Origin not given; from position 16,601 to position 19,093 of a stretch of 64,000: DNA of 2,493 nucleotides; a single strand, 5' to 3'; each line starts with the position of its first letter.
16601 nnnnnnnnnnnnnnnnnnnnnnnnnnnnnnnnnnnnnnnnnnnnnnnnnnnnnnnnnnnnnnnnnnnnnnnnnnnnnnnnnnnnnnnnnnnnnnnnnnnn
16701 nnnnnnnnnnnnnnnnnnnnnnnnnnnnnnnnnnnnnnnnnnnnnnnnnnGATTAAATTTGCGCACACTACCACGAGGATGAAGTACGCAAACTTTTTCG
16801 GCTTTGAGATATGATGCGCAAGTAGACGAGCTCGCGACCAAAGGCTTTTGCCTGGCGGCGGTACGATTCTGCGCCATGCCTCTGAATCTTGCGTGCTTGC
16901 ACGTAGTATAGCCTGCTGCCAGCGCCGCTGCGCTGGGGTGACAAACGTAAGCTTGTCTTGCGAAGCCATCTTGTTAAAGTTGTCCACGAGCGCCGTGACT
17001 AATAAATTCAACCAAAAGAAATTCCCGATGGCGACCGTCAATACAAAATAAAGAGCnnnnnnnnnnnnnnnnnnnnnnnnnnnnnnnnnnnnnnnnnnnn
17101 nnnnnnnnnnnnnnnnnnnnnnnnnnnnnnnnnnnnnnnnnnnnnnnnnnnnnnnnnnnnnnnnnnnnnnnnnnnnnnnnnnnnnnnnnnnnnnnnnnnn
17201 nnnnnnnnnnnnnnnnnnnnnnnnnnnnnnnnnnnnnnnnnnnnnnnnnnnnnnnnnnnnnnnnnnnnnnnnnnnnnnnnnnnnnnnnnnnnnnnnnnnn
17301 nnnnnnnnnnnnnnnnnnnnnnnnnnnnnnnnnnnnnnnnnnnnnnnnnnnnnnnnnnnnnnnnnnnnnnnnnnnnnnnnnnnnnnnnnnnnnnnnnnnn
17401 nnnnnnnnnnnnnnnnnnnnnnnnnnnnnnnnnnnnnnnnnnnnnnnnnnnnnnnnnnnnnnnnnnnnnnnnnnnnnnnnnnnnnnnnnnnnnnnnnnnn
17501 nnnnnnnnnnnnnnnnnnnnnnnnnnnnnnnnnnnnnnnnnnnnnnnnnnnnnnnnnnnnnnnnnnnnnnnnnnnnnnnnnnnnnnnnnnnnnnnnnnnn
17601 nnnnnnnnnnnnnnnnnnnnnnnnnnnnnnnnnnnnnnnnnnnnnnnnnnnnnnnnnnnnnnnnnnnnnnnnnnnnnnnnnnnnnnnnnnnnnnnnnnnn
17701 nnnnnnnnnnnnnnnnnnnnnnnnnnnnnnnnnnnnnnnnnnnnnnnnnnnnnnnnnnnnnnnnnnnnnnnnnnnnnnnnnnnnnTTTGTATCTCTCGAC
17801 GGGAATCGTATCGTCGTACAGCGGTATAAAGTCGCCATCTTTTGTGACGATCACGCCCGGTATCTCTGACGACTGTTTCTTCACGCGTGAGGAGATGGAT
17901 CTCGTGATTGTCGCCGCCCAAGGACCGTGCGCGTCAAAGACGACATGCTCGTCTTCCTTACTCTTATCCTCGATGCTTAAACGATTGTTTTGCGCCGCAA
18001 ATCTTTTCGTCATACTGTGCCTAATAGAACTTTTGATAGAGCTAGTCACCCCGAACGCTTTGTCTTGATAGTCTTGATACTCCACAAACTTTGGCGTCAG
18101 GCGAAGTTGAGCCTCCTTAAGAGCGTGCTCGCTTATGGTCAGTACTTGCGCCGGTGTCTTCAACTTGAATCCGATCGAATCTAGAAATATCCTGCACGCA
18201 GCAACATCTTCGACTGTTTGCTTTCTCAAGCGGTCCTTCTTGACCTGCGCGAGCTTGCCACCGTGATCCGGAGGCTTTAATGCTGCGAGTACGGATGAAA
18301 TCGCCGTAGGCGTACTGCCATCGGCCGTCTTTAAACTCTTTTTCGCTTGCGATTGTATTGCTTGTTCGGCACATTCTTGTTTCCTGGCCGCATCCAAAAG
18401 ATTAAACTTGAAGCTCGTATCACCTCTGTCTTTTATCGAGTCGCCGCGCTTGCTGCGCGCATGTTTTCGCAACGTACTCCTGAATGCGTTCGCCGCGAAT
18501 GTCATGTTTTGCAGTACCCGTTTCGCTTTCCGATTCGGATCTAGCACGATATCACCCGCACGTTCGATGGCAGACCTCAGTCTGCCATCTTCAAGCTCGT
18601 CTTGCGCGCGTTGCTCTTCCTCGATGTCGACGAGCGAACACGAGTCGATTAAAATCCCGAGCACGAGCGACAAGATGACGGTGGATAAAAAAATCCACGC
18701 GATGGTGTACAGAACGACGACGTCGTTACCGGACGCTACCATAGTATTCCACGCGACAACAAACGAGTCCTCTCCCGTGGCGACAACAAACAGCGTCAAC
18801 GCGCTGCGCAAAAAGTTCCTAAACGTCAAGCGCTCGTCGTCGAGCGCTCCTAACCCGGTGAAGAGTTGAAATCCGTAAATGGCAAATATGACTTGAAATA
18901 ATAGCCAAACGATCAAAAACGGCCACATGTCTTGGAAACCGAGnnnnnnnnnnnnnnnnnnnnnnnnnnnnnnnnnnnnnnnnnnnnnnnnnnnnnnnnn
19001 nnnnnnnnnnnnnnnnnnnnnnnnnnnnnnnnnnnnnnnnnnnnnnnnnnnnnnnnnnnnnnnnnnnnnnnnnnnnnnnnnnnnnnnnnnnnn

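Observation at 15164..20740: Four-domain voltage-gated channel with a non-canonical D-E-D-G selectivity-filter ring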

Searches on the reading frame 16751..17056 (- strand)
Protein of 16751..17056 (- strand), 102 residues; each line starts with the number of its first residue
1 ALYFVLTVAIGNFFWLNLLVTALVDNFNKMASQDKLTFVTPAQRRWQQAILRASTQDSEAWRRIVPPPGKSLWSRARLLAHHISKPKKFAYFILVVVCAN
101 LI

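Call 50: search_solved_structures(query=window:16751-17056:-, max_evalue=0.01, show_alignments=3)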
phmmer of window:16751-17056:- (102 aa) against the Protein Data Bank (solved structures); distinct sequences matched with E-value up to 0.01: 45.
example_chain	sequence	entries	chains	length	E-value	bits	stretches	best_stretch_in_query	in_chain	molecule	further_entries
6kzo_A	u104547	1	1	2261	1.3e-11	47.9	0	44-101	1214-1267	Voltage-dependent T-type calcium channel subunit alpha-1G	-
6kzp_A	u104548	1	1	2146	1.6e-11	47.6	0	44-101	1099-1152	Voltage-dependent T-type calcium channel subunit alpha-1G,Voltage-dependent T-type calcium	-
7wli_A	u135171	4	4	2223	8.9e-11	45.2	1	2-102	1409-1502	Voltage-dependent T-type calcium channel subunit alpha-1I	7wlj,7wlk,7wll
9ayg_A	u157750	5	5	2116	6.6e-09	39.2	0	2-102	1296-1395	Voltage-dependent T-type calcium channel subunit alpha-1H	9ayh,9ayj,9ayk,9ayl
5xsy_A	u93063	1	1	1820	1.7e-08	37.9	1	2-101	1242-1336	Sodium channel protein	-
6j8g_A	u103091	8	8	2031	1.8e-08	37.8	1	2-102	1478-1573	Sodium channel protein type 9 subunit alpha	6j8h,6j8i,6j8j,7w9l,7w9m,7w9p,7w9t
8xmn_A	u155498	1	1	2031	3e-08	37.1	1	2-102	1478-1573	Sodium channel protein type 9 subunit alpha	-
8xmo_A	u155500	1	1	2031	3.1e-08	37.1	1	2-102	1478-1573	Sodium channel protein type 9 subunit alpha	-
9iti_A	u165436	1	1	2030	3.7e-08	36.8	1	2-102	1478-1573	Sodium channel protein type 9 subunit alpha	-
21tp_A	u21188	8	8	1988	3.7e-08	36.8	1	2-102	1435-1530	Sodium channel protein type 9 subunit alpha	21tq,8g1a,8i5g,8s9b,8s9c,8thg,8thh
8i5b_A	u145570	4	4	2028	3.7e-08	36.8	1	2-102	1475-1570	Sodium channel protein type 9 subunit alpha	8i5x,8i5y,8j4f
7w9k_A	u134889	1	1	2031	3.7e-08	36.8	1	2-102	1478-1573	Sodium channel protein type 9 subunit alpha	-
7xm9_A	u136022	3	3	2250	6.4e-08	36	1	2-102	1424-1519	Isoform 3 of Sodium channel protein type 9 subunit alpha,Green fluorescent protein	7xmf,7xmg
6agf_A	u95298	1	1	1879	1.5e-07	34.9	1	2-102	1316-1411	Sodium channel protein type 4 subunit alpha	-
9v3s_A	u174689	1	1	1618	1.9e-07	34.6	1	2-57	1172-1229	Sodium channel protein type 5 subunit alpha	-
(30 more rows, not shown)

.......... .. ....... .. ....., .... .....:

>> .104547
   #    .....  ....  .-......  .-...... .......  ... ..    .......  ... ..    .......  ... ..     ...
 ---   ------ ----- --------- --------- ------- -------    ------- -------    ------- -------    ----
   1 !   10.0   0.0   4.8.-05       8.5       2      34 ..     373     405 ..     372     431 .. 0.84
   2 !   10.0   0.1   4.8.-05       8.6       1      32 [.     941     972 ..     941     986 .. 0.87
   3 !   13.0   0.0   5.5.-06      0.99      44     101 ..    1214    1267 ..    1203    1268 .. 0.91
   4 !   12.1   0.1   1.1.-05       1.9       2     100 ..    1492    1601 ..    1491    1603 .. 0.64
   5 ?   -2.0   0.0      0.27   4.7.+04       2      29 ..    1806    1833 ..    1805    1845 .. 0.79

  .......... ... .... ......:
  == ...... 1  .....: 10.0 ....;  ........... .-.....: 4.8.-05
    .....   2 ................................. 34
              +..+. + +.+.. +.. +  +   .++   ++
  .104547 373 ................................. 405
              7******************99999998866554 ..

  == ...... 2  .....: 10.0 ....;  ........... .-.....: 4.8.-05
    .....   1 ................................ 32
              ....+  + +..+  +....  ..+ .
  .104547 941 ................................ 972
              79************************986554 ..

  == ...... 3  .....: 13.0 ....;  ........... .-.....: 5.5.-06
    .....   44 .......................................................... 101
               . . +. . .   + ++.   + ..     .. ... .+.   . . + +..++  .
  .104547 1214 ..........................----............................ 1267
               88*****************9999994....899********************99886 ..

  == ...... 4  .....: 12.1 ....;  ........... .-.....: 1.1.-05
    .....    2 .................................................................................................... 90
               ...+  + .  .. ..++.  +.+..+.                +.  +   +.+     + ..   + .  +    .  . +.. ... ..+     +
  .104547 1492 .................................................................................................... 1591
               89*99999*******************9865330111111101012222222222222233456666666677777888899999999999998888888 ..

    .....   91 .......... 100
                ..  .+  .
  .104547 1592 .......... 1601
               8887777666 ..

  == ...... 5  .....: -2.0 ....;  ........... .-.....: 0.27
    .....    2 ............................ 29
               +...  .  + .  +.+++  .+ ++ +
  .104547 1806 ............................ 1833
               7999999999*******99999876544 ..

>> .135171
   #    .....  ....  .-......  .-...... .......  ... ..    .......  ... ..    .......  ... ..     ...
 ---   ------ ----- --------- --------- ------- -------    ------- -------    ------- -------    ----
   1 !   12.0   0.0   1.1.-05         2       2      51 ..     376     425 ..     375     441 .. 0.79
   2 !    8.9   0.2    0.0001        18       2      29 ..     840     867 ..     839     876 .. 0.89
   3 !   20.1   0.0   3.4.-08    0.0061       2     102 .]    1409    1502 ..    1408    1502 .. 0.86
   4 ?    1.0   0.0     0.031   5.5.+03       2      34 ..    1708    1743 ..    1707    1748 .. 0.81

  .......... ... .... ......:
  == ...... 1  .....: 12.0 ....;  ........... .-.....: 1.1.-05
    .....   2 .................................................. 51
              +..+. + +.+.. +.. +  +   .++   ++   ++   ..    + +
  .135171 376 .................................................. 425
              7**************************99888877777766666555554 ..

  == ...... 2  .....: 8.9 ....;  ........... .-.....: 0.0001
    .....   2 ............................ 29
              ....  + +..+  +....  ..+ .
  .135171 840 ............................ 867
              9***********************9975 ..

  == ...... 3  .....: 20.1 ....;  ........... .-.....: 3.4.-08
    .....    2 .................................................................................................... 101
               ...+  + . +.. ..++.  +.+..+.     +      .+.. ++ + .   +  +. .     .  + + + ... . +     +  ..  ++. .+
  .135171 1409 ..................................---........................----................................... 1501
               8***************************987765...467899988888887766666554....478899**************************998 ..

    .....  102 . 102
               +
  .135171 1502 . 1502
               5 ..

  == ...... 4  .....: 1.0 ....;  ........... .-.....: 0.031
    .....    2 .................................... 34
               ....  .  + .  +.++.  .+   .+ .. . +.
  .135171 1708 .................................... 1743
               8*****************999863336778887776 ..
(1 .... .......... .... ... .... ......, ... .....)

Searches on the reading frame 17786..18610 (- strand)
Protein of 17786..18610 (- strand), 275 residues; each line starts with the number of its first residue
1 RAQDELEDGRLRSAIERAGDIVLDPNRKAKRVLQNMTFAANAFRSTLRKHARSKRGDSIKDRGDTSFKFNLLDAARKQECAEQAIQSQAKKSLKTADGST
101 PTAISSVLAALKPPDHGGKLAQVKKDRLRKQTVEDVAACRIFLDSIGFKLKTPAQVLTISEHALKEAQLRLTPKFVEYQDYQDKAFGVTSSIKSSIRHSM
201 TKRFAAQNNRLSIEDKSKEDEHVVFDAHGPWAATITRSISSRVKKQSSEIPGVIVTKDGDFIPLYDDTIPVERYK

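Call 66: search_protein_families(library=pfam, proteins=[window:17786-18610:-], max_evalue=10)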
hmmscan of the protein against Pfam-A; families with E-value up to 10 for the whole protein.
window:17786-18610:- (275 aa): 2 families
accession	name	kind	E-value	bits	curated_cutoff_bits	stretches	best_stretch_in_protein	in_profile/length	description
PF10869.13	DUF2666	-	0.02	15.6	23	1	101-157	73-128/135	Domain of unknown function (DUF2666)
PF04272.19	Phospholamban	-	0.17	11.9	25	1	12-36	9-31/52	Phospholamban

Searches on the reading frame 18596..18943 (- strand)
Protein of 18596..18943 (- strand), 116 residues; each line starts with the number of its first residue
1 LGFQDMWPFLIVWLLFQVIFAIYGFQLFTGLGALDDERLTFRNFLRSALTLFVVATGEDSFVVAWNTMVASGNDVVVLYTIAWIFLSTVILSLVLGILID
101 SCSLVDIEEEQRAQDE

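Call 24: search_solved_structures(query=window:18596-18943:-, max_evalue=0.01, show_alignments=4)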
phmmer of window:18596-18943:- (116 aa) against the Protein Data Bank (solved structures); distinct sequences matched with E-value up to 0.01: 18.
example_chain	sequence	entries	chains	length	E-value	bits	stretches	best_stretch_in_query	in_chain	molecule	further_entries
7mix_A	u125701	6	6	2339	9.9e-13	51.6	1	9-103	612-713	Voltage-dependent N-type calcium channel subunit alpha-1B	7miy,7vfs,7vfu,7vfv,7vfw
7xlq_A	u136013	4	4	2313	1.8e-10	44.3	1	9-104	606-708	Voltage-dependent R-type calcium channel subunit alpha-1E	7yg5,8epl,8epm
6byo_A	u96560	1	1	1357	2.1e-09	40.8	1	9-104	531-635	Voltage-dependent L-type calcium channel subunit alpha-1S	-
6jpa_A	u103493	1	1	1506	4.2e-09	39.9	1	9-104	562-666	Voltage-dependent L-type calcium channel subunit alpha-1S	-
5gjv_A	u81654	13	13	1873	1.8e-08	37.8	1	9-104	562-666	Voltage-dependent L-type calcium channel subunit alpha-1S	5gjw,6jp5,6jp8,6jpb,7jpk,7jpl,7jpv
3jbr_A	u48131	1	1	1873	1.9e-08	37.8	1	9-104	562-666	Voltage-dependent L-type calcium channel subunit alpha-1S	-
7uhf_A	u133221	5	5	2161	2.3e-08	37.5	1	9-114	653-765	Voltage-dependent L-type calcium channel subunit alpha-1D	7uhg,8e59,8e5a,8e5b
8eog_K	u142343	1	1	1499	1.1e-07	35.3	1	9-114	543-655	Isoform 20 of Voltage-dependent L-type calcium channel subunit alpha-1C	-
8eoi_K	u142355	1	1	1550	1.3e-07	35.1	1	9-114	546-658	Voltage-dependent L-type calcium channel subunit alpha-1C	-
8fd7_K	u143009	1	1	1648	2e-07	34.5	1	9-114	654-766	Voltage-dependent L-type calcium channel subunit alpha-1C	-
8x90_A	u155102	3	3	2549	2.1e-07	34.4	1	9-104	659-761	Voltage-dependent P/Q-type calcium channel subunit alpha-1A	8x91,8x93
8hlp_A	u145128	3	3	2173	3e-07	33.9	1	9-114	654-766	Voltage-dependent L-type calcium channel subunit alpha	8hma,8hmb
8we6_A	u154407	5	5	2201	3.1e-07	33.9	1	9-114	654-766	Voltage-dependent L-type calcium channel subunit alpha-1C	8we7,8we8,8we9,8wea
8fhs_A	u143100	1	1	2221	3.1e-07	33.9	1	9-114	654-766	Voltage-dependent L-type calcium channel subunit alpha-1C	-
6kzp_A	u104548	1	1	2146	9.7e-05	25.8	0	8-101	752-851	Voltage-dependent T-type calcium channel subunit alpha-1G,Voltage-dependent T-type calcium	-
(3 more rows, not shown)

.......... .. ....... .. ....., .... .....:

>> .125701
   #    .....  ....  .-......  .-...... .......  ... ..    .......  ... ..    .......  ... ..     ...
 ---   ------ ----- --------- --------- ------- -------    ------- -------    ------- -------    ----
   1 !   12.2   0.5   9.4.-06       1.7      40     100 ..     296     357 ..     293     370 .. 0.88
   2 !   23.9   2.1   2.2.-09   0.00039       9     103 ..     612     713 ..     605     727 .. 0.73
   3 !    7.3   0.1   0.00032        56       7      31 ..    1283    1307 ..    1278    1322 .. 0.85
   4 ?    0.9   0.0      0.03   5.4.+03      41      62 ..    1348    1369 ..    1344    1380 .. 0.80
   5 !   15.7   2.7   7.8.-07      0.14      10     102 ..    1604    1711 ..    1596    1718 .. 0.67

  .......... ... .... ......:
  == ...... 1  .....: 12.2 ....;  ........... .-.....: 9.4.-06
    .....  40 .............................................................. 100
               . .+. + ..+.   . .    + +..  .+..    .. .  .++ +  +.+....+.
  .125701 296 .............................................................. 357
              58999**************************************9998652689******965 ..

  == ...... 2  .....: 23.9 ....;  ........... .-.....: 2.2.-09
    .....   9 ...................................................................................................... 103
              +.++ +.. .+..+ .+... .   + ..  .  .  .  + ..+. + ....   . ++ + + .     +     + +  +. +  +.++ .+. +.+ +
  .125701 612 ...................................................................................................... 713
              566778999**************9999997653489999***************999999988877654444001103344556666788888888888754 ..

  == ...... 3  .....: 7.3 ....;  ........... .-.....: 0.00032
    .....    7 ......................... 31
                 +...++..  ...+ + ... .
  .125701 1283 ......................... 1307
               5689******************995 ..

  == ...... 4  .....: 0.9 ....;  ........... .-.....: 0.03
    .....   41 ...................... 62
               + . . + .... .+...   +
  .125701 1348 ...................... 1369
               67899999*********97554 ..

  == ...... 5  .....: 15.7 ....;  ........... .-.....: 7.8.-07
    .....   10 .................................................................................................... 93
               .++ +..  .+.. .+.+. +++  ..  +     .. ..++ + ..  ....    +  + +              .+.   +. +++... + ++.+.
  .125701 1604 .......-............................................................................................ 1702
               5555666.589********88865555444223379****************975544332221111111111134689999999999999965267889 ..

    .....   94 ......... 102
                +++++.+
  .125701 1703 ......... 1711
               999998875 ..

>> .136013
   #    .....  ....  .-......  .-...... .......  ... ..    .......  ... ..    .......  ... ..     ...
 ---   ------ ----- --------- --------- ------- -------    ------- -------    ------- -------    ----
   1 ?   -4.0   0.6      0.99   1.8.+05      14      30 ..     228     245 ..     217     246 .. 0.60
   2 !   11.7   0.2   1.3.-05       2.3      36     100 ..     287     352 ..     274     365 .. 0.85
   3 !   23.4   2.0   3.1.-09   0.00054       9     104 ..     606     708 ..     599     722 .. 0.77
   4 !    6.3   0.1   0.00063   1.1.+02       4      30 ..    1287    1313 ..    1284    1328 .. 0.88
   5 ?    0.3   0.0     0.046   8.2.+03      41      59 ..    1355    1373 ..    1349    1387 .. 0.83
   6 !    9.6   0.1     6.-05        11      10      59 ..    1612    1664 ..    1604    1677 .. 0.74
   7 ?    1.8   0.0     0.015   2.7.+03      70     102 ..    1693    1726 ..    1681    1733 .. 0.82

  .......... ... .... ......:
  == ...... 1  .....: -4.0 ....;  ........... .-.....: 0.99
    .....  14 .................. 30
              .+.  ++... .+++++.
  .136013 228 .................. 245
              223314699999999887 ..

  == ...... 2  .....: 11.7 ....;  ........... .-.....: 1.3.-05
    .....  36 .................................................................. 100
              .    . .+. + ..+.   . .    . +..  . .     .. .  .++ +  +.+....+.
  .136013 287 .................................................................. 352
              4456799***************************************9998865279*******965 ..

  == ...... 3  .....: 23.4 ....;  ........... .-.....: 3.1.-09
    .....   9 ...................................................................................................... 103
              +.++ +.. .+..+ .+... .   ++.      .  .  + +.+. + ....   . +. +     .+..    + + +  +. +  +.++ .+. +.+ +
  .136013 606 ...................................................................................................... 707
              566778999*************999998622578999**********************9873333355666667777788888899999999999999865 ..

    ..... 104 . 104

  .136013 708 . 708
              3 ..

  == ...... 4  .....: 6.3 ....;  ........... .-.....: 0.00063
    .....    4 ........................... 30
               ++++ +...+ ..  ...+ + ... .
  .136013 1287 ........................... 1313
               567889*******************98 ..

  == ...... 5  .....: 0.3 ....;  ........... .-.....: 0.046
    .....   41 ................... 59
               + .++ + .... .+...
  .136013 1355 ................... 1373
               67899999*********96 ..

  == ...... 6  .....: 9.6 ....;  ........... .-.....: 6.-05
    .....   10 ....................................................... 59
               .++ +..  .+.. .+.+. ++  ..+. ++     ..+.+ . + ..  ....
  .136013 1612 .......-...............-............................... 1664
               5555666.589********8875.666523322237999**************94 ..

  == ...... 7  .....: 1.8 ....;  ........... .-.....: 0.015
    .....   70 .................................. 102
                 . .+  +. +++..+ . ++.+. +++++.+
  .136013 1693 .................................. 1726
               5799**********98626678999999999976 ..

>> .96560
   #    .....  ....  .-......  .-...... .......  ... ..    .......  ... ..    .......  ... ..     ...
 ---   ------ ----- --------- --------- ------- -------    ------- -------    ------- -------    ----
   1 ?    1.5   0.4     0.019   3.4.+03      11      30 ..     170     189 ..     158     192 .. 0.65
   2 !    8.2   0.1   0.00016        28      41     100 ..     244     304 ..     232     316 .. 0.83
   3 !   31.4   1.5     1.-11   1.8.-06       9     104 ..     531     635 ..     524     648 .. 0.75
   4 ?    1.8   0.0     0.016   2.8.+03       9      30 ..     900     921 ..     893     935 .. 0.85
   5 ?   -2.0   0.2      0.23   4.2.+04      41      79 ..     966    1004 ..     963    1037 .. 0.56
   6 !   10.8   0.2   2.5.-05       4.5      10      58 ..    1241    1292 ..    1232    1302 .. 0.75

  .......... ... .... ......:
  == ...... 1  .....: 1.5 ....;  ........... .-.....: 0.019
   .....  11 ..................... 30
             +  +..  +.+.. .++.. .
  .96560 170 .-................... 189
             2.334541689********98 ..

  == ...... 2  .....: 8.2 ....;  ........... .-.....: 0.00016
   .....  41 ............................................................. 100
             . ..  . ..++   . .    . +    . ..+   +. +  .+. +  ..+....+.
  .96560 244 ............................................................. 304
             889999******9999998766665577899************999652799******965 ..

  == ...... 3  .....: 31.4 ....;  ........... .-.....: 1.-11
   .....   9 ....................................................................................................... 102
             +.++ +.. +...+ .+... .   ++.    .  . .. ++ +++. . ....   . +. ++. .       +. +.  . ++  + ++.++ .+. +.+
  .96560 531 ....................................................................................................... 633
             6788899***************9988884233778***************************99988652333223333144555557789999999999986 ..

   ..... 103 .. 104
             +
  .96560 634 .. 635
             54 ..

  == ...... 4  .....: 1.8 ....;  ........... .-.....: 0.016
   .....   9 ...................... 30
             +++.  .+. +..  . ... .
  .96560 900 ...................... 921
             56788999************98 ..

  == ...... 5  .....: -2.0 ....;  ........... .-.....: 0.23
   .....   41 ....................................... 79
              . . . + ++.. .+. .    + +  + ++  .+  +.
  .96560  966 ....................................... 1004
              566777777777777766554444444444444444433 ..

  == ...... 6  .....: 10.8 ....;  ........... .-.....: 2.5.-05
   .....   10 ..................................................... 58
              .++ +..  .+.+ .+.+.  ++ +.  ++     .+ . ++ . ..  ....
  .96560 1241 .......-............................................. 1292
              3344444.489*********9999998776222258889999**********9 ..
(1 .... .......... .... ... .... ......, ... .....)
